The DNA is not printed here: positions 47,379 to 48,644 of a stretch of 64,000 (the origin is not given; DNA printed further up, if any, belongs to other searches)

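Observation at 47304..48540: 38%-GC orphan 321-aa gene inserted between leuC and leuD, behind a duplicated leuC 3' end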

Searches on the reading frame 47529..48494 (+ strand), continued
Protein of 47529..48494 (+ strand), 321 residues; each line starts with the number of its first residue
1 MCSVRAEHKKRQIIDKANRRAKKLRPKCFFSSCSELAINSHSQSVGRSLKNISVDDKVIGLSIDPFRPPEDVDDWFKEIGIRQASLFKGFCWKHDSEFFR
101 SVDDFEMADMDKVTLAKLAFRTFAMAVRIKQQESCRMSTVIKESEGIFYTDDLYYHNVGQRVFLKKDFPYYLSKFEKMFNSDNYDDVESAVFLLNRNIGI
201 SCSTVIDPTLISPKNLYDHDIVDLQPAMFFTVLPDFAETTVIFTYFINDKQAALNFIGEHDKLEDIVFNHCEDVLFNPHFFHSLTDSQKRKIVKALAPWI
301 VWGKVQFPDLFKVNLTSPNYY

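Call 70: search_protein_families(library=pfam, proteins=[L042:5657-7864:+, L052:5736-7928:+, L054:5825-7948:+, L088:5331-7469:+, L028:9096-11207:+, L017:5365-7830:+, L033:3893-7498:+, L038:4962-7721:+, L021:5807-7786:+, L024:6090-7805:+], max_evalue=0.00001)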
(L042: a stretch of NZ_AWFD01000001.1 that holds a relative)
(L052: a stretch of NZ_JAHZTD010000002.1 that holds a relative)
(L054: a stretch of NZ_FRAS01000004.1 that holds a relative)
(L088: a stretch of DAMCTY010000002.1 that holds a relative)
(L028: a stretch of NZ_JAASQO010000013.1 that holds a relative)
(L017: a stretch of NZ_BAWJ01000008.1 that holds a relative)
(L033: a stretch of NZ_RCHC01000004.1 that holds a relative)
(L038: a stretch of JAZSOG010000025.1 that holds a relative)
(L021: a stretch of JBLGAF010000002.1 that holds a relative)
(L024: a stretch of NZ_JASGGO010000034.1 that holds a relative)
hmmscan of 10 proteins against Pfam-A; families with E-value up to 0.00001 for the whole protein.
L042:5657-7864:+ (735 aa): 6 families
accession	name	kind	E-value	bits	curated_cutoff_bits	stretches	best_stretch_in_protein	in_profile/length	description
PF17757.6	UvrB_inter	-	5.7e-32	110.1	22.9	1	207-296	2-91/91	UvrB interaction domain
PF12344.14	UvrB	-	1e-22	80.1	27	1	603-644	1-42/43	Ultra-violet resistance protein B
PF00271.37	Helicase_C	-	1.1e-17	64.7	23.5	1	494-596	12-109/110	Helicase conserved C-terminal domain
PF04851.21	ResIII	-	4.2e-14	53.2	22.5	1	61-185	5-130/164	Type III restriction enzyme, res subunit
PF02151.25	UVR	-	4.9e-09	36.1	21.5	1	696-730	2-36/36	UvrB/uvrC motif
PF00270.35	DEAD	-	6.4e-08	33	26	1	63-131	3-72/167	DEAD/DEAH box helicase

L052:5736-7928:+ (730 aa): 2 families
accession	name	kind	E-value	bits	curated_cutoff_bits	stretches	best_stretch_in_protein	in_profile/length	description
PF01642.28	MM_CoA_mutase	-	1.3e-235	783.3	22.1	1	27-563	2-512/512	Methylmalonyl-CoA mutase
PF02310.24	B12-binding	-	7.1e-21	74.7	32.1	1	605-719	2-118/121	B12 binding domain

L054:5825-7948:+ (707 aa): 2 families
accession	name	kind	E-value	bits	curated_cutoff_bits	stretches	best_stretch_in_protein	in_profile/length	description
PF01642.28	MM_CoA_mutase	-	5.1e-240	797.8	22.1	1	28-540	2-512/512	Methylmalonyl-CoA mutase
PF02310.24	B12-binding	-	1.6e-20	73.6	32.1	1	582-693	2-115/121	B12 binding domain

L088:5331-7469:+ (712 aa): 0 families

L028:9096-11207:+ (703 aa): 6 families
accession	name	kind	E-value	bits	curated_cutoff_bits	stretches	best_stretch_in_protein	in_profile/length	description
PF00580.27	UvrD-helicase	-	6.4e-59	200.3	23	1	24-305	1-270/271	UvrD/REP helicase N-terminal domain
PF13361.12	UvrD_C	-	1.5e-44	153.3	25.6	2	312-460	1-150/350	UvrD-like helicase C-terminal domain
PF13245.12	AAA_19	-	1.5e-19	71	25.1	1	43-291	12-134/134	AAA domain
PF13538.12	UvrD_C_2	-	1.9e-11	44.1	27.4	1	577-634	4-52/52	UvrD-like helicase C-terminal domain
PF13604.12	AAA_30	-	9.5e-07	29.2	27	0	24-94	2-67/191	AAA domain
PF01443.25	Viral_helicase1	-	5.3e-06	26.8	21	0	577-634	179-227/228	Viral superfamily 1 RNA helicase core domain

L017:5365-7830:+ (821 aa): 2 families
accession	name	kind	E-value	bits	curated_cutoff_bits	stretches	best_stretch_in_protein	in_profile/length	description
PF00521.26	DNA_topoisoIV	-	2.6e-145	485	31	1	95-534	1-431/432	DNA gyrase/topoisomerase IV, subunit A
PF03989.18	DNA_gyraseA_C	-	4.2e-14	52.1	27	1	727-771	1-46/48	DNA gyrase C-terminal domain, beta-propeller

L033:3893-7498:+ (1201 aa): 8 families
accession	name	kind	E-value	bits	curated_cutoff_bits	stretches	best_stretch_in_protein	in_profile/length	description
PF02626.20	CT_A_B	-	3.8e-93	312.3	25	1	471-742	1-261/261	Carboxyltransferase domain, subdomain A and B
PF02786.22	CPSase_L_D2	-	1e-62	211.8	19.8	1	116-318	2-205/211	Carbamoyl-phosphate synthase L chain, ATP binding domain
PF00289.28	Biotin_carb_N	-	8.8e-46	155.4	25.5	1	1-110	1-110/110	Biotin carboxylase, N-terminal domain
PF02682.21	CT_C_D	-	2.5e-42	145.3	22.1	1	799-1020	3-199/202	Carboxyltransferase domain, subdomain C and D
PF02785.25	Biotin_carb_C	-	9.8e-32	109.7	32.4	1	335-439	1-107/108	Biotin carboxylase C-terminal domain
PF07478.18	Dala_Dala_lig_C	-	3.1e-13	50.1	24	1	147-291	32-174/204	D-ala D-ala ligase C-terminus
PF00364.28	Biotin_lipoyl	-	5.8e-12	45.7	22.1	1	1125-1197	5-73/73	Biotin-requiring enzyme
PF02222.28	ATP-grasp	-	1.9e-06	28.1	27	1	132-292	11-162/179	ATP-grasp domain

L038:4962-7721:+ (919 aa): 5 families
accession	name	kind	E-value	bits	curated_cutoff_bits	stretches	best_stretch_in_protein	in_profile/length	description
PF00069.31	Pkinase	-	2.2e-37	129.3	31.7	1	171-424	9-253/263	Protein kinase domain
PF07714.23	PK_Tyr_Ser-Thr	-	5.9e-18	65.5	23.1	1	181-423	23-249/258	Protein tyrosine and serine/threonine kinase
PF14559.12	TPR_19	-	3.5e-09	37.3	25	0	836-886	2-52/68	Tetratricopeptide repeat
PF13428.12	TPR_14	-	1.5e-06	28.8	23.5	0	826-867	2-43/44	Tetratricopeptide repeat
PF01636.29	APH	-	2.9e-06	27.7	23.2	0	261-309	149-199/239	Phosphotransferase enzyme family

L021:5807-7786:+ (659 aa): 3 families
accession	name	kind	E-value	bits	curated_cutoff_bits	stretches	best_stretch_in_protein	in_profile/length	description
PF13304.12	AAA_21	-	1.7e-17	64.9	27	1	289-377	223-303/304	AAA domain, putative AbiEii toxin, Type IV TA system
PF13175.12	AAA_15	-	1.4e-13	51.7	32.1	1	142-375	191-372/374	AAA ATPase domain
PF02463.25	SMC_N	-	1.1e-08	35.3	40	0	243-386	135-209/220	RecF/RecN/SMC N terminal domain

L024:6090-7805:+ (571 aa): 7 families
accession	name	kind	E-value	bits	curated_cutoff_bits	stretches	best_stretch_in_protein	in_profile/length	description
PF00005.33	ABC_tran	-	3.1e-52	177.3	25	2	356-489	2-137/137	ABC transporter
PF13304.12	AAA_21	-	4.6e-15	56.9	27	0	178-239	237-304/304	AAA domain, putative AbiEii toxin, Type IV TA system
PF12848.13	ABC_tran_Xtn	-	3.7e-13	49.8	25.9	1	246-313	1-70/85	ABC transporter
PF13476.12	AAA_23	-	1.7e-06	29.3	27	0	356-386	11-40/201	AAA domain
PF02463.25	SMC_N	-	1.7e-06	28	40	0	366-383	25-42/220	RecF/RecN/SMC N terminal domain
PF13555.12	AAA_29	-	3.8e-06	27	27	0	360-382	17-39/61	P-loop containing region of AAA domain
PF01926.29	MMR_HSR1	-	7e-06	26.6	21.9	0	368-390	2-24/113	50S ribosome-binding GTPase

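Call 75: search_dna_similar(query=window:47538-48494:+, collection=plasmids, mode=protein, max_evalue=0.001, max_rows=25)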
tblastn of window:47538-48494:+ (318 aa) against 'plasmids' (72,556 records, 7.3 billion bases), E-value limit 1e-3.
Records with a match: 10; places in all: 10; records where one place covers at least 80% of the query: 6.
Best place of each record, by identity: <60% 10.
By first word of the organism name: Vibrio 2; Enterococcus 1; Pseudoalteromonas 1; Salmonella 1; Lactococcus 1; Staphylococcus 1; Escherichia 1; Aminobacter 1; Priestia 1.
By predicted mobility (MOB-suite, as given by PLSDB): non-mobilizable 6; mobilizable 3; conjugative 1.
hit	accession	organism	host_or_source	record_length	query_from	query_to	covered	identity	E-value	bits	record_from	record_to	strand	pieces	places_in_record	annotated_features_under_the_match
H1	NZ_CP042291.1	Enterococcus hirae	pig,Anal swab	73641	26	312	90%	23.5%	8e-12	73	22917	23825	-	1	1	SEC-C domain-containing protein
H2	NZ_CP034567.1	Vibrio parahaemolyticus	seawater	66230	11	294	89%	23.7%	1e-14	82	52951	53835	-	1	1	hypothetical protein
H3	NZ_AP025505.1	Vibrio pelagius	-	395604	12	291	88%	23.0%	2e-6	57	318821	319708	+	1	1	SEC-C metal-binding domain-containing protein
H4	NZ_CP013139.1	Pseudoalteromonas sp. Bsw20308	seawater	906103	22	297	87%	22.5%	3e-4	50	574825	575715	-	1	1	SEC-C domain-containing protein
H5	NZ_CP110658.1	Salmonella enterica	stool,Homo sapiens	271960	23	289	84%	21.9%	5e-6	56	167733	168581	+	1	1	SEC-C domain-containing protein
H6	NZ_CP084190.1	Lactococcus lactis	-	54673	28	286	81%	21.0%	2e-4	50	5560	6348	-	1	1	SEC-C domain-containing protein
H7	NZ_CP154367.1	Staphylococcus xylosus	cell culture,Meju, a korean fermented ...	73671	13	185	54%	29.0%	1e-5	54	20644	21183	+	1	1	hypothetical protein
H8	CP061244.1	Escherichia coli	Homo sapiens,cell culture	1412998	23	205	58%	22.0%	3e-4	50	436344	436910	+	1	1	SEC-C domain-containing protein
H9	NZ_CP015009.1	Aminobacter aminovorans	cell culture,soil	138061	29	192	52%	23.7%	5e-7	59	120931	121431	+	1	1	hypothetical protein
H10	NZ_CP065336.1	Priestia megaterium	maize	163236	24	128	33%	33.9%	4e-4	50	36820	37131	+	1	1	hypothetical protein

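Call 76: search_dna_similar(query=window:47538-48494:+, collection=phages, mode=protein, max_evalue=0.001, max_rows=25)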
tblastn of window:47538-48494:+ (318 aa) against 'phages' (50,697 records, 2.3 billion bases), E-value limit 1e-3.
No match.

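Call 77: get_annotated_region(hit=H6, flank=6000)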
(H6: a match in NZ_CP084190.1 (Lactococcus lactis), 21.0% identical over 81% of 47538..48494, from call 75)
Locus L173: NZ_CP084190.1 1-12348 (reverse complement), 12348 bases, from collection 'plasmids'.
description: Lactococcus lactis strain FDAARGOS_867 plasmid unnamed2
organism: Lactococcus lactis (NCBI taxid 1358)
taxonomy: Bacteria; Bacillota; Bacilli; Lactobacillales; Streptococcaceae; Lactococcus; Lactococcus lactis
host: -; source: -; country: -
typing (MOB-suite, as given by PLSDB): non-mobilizable
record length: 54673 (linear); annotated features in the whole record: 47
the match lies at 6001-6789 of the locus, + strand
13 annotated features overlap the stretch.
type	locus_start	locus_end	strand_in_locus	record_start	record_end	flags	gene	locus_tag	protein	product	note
CDS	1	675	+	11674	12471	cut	-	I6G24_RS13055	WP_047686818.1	type ISP restriction/modification enzyme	-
CDS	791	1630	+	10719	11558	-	-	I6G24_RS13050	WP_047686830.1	Rgg/GadR/MutR family transcriptional regulator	-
CDS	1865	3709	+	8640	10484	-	-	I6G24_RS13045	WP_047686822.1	serine/threonine protein kinase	-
CDS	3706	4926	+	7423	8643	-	-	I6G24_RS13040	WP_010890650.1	MFS transporter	GO:0055085 - transmembrane transport [Evidence IEA]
CDS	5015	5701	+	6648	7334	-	-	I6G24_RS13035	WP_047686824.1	IS6 family transposase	-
CDS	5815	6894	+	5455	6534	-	-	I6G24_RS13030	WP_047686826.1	SEC-C domain-containing protein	-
CDS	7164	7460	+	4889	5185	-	-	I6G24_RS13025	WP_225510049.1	BRCT domain-containing protein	-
CDS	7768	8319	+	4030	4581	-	-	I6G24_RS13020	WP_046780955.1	recombinase family protein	GO:0006310 - DNA recombination [Evidence IEA]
CDS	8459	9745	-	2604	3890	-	-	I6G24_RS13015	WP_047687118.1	ABC transporter permease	-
CDS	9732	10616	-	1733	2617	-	-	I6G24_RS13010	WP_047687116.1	ABC transporter ATP-binding protein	-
CDS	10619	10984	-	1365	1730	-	-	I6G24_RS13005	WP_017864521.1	GntR family transcriptional regulator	GO:0006355 - regulation of DNA-templated transcription [Evidence IEA]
CDS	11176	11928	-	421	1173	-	-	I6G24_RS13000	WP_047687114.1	hypothetical protein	-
CDS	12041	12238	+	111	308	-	-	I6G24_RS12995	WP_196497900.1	hypothetical protein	-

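Call 78: get_annotated_region(hit=H5, flank=6000)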
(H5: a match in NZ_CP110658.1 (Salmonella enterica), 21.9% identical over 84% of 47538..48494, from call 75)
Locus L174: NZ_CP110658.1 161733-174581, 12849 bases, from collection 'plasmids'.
description: Salmonella enterica subsp. enterica strain S2122 plasmid pS2122_1, complete sequence
organism: Salmonella enterica (NCBI taxid 59201)
taxonomy: Bacteria; Pseudomonadota; Gammaproteobacteria; Enterobacterales; Enterobacteriaceae; Salmonella; Salmonella enterica
host: -; source: stool,Homo sapiens; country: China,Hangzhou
typing (MOB-suite, as given by PLSDB): non-mobilizable; replicon IncHI2A,rep_cluster_1088; mating-pair formation MPF_F
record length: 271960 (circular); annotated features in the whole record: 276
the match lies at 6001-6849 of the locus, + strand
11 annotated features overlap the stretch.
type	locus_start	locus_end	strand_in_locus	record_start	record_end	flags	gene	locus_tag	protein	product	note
CDS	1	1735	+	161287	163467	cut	-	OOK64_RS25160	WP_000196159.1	type I secretion system permease/ATPase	GO:0055085 - transmembrane transport [Evidence IEA]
CDS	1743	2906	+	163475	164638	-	-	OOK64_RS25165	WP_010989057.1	HlyD family type I secretion periplasmic adaptor subunit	GO:0030253 - protein secretion by the type I secretion system [Evidence IEA]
CDS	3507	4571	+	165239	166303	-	-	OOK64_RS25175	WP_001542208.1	integrase arm-type DNA-binding domain-containing protein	GO:0015074 - DNA integration [Evidence IEA]; GO:0006310 - DNA recombination [Evidence IEA]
CDS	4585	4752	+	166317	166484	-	-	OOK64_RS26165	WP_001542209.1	hypothetical protein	-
CDS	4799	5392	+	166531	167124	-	-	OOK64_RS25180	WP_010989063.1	hypothetical protein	-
CDS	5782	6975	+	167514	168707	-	-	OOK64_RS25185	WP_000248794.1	SEC-C domain-containing protein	-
CDS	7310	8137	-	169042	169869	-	-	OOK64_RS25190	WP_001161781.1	hypothetical protein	-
CDS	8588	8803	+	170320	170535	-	-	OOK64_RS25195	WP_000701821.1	AlpA family transcriptional regulator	-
CDS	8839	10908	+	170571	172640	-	-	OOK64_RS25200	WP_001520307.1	DUF927 domain-containing protein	-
CDS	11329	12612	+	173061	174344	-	-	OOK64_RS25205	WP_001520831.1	AAA family ATPase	-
CDS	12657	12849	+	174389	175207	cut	-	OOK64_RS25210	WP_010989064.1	DUF4435 domain-containing protein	-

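Call 79: get_annotated_region(hit=H1, flank=6000)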
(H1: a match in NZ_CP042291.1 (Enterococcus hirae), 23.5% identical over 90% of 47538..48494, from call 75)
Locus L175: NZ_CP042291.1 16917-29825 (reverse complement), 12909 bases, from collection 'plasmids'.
description: Enterococcus hirae strain HDC14-2 plasmid pHDC14-2.74K, complete sequence
organism: Enterococcus hirae (NCBI taxid 1354)
taxonomy: Bacteria; Bacillota; Bacilli; Lactobacillales; Enterococcaceae; Enterococcus; Enterococcus hirae
host: -; source: pig,Anal swab; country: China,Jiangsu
typing (MOB-suite, as given by PLSDB): non-mobilizable
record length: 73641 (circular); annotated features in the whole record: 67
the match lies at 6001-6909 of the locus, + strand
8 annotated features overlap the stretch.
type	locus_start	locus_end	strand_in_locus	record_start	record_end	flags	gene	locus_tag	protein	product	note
CDS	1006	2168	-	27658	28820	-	-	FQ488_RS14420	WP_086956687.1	IS3 family transposase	-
CDS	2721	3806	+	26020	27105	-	xerS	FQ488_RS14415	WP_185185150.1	tyrosine recombinase XerS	GO:0015074 - DNA integration [Evidence IEA]; GO:0006310 - DNA recombination [Evidence IEA]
CDS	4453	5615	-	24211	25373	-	-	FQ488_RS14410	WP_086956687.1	IS3 family transposase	-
CDS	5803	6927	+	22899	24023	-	-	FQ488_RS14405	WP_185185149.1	SEC-C domain-containing protein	-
CDS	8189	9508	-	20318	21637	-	-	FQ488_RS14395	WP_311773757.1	AbiH family protein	-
CDS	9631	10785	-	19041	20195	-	-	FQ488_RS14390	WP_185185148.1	hypothetical protein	-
CDS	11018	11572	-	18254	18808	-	-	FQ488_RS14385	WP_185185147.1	tyrosine-type recombinase/integrase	GO:0015074 - DNA integration [Evidence IEA]; GO:0006310 - DNA recombination [Evidence IEA]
CDS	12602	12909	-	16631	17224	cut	-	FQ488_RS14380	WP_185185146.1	hypothetical protein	-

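Call 80: get_annotated_region(hit=H2, flank=6000)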
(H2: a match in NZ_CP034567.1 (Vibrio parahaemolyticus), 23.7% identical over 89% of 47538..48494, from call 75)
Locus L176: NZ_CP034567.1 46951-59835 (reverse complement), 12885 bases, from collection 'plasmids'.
description: Vibrio parahaemolyticus strain D3112 plasmid p1, complete sequence
organism: Vibrio parahaemolyticus (NCBI taxid 670)
taxonomy: Bacteria; Pseudomonadota; Gammaproteobacteria; Vibrionales; Vibrionaceae; Vibrio; Vibrio parahaemolyticus
host: -; source: seawater; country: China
typing (MOB-suite, as given by PLSDB): mobilizable; replicon rep_cluster_1486; relaxase MOBC
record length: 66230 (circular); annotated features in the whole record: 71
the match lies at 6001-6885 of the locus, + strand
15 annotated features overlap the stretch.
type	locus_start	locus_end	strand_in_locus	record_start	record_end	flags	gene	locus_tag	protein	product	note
CDS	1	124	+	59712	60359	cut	-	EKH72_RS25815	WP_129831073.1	recombinase family protein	GO:0006310 - DNA recombination [Evidence IEA]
CDS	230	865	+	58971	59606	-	-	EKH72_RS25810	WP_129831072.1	hypothetical protein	-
CDS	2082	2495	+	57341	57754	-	-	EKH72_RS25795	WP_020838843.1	hypothetical protein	-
CDS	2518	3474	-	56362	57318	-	-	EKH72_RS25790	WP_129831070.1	IS110 family transposase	-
CDS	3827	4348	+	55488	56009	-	-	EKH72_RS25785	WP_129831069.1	hypothetical protein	-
CDS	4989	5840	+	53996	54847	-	-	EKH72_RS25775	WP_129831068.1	TFIIB-type zinc finger domain-containing protein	-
CDS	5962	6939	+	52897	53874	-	-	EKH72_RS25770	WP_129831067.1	hypothetical protein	-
CDS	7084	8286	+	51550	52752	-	-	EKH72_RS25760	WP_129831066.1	hypothetical protein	-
CDS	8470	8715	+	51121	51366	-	-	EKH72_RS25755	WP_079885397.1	hypothetical protein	-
CDS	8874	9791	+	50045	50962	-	-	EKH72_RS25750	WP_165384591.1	FRG domain-containing protein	-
CDS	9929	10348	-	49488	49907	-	-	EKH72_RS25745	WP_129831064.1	type II toxin-antitoxin system MqsA family antitoxin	-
CDS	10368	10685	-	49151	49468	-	-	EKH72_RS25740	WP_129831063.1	type II toxin-antitoxin system MqsR family toxin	GO:0017148 - negative regulation of translation [Evidence IEA]; GO:0009372 - quorum sensing [Evidence IEA]; GO:0044010 ...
CDS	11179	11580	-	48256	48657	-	-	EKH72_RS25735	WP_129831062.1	hypothetical protein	-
CDS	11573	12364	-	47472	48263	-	-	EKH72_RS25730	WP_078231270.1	ParA family protein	-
CDS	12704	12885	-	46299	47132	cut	-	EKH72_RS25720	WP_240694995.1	transposase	GO:0006313 - DNA transposition [Evidence IEA]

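Call 96: search_protein_families(library=pfam, proteins=[L178:9055-10194:+, L174:5782-6975:+, L176:5962-6939:+], max_evalue=0.1)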
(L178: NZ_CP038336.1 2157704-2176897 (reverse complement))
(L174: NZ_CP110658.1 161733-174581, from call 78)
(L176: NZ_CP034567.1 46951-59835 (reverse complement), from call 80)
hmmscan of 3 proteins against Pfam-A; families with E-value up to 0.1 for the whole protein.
L178:9055-10194:+ (379 aa): 1 family
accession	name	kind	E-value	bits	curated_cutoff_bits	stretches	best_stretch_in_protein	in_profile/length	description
PF02810.21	SEC-C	-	2e-08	34.4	20.4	1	10-27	1-18/19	SEC-C motif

L174:5782-6975:+ (397 aa): 2 families
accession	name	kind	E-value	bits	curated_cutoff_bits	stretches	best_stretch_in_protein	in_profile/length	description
PF02810.21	SEC-C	-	2.7e-08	33.9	20.4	1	28-45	1-18/19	SEC-C motif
PF16879.10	Sin3a_C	-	0.09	12.7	26.8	0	154-225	154-216/281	C-terminal domain of Sin3a protein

L176:5962-6939:+ (325 aa): 1 family
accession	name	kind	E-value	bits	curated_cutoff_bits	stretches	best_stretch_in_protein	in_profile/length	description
PF03973.19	Triabin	-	0.044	14.1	21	1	80-136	79-132/149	Triabin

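Call 104: search_protein_families(library=padloc, alignment_id=A6, max_evalue=1e-10)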
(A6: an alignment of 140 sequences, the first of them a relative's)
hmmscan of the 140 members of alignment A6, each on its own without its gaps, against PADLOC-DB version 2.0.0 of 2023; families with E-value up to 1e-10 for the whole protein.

A. member 1, L036:6464-7402:+ (312 aa): 0 families

B. families by the number of members that match (of 140 scanned): 246 families (the first 25 are shown)
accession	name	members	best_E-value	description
PDLC04134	mad2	5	3.4e-21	mads_2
PDLC04783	PDC-M72A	2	5e-195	-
PDLC03598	REase_MTase_IIG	2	2.6e-177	Type IIG restriction enzyme-methyltransferase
PDLC02908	Ankyrin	2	1.6e-93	-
PDLC03627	REase_MTase_IIG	2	1.5e-56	Type IIG restriction enzyme-methyltransferase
PDLC03599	REase_MTase_IIG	2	3.7e-51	Type IIG restriction enzyme-methyltransferase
PDLC02643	DrmMI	2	3.1e-15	DrmMI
PDLC03319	MTase_II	1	1.2e-146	Type II methyltransferase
PDLC02653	DrmMII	1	2.5e-129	DrmMII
PDLC03361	MTase_II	1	2.4e-124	Type II methyltransferase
PDLC04933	PDC-S15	1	2.8e-107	-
PDLC04936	PDC-S15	1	3.4e-104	-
PDLC03272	MTase_II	1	5.3e-104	Type II methyltransferase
PDLC03733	oMTase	1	1.9e-91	orphan methyltransferase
PDLC03174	Specificity_I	1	8.5e-83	Type I specificity subunit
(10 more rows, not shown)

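Call 105: search_protein_families(library=padloc, alignment_id=A7, max_evalue=1e-10)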
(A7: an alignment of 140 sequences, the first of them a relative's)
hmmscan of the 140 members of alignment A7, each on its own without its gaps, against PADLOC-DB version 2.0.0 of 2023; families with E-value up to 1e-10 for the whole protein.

A. member 1, L089:1144-1770:+ (208 aa): 0 families

B. families by the number of members that match (of 140 scanned): 98 families (the first 25 are shown)
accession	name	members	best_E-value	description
PDLC04135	mad3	5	5.3e-36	mads_3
PDLC04140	mad8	2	5.4e-12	mads_8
PDLC00099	GajA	1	2.4e-203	AAA ATPase domain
PDLC00080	GajA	1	7.4e-171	AAA ATPase domain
PDLC00096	GajA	1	1.9e-168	AAA ATPase domain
PDLC04232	IetA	1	4.9e-139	-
PDLC04231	IetA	1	8.9e-137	-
PDLC00091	GajA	1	1.1e-94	AAA ATPase domain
PDLC00071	GajA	1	1.4e-89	AAA ATPase domain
PDLC02196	IetA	1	1.1e-74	-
PDLC00073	GajA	1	3.2e-69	AAA ATPase domain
PDLC00069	GajA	1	5.2e-64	AAA ATPase domain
PDLC00083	GajA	1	4.9e-63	AAA ATPase domain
PDLC00064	GajA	1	7.7e-61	AAA ATPase domain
PDLC02195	IetA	1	2.3e-60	-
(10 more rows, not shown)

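Call 110: search_dna_similar(query=L178:9055-10194:+, collection=phages, mode=protein, max_evalue=0.001, max_rows=20)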
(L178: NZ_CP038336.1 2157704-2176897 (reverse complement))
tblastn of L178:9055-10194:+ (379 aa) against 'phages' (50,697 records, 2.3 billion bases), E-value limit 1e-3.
Records with a match: 2; places in all: 2; records where one place covers at least 80% of the query: 0.
Best place of each record, by identity: <60% 2.
By first word of the organism name: Listeria 2.
By host as written in the record: Listeria monocytogenes 2.
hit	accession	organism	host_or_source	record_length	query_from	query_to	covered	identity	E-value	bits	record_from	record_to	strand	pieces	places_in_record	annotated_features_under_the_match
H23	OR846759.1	Listeria phage LM 4-11-1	Listeria monocytogenes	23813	2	284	75%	29.2%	2e-25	114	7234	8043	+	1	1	record has no annotation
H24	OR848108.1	Listeria phage LM 4-14-1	Listeria monocytogenes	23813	2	284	75%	29.2%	2e-25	114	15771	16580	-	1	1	record has no annotation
